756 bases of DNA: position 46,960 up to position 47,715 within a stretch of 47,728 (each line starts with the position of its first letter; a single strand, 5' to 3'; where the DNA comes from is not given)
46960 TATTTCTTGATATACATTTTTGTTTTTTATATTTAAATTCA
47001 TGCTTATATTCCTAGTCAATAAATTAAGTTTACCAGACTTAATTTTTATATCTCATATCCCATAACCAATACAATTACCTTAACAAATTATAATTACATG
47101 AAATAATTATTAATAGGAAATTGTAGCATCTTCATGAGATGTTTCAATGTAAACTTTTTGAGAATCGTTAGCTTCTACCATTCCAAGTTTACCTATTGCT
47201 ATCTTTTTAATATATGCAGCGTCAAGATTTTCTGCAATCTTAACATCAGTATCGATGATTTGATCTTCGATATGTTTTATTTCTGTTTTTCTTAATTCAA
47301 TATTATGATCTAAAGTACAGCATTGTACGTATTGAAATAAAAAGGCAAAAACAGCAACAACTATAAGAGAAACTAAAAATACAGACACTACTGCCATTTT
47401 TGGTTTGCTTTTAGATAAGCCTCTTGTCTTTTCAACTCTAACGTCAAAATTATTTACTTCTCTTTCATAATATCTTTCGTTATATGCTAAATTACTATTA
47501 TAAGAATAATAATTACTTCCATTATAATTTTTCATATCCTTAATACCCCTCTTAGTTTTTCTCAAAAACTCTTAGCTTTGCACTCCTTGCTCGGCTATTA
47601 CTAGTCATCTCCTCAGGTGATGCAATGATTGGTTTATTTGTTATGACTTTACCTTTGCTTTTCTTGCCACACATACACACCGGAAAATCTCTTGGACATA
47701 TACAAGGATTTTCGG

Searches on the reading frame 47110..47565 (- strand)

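Call 62: search_protein_families(library=pfam, proteins=[window:47110-47565:-], max_evalue=0.001)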
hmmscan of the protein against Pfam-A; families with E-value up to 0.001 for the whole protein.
window:47110-47565:- (151 aa): 1 family
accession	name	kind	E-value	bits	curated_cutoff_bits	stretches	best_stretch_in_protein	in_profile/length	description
PF04977.20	DivIC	-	0.00021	21.5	28.9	1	64-134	1-72/80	Septum formation initiator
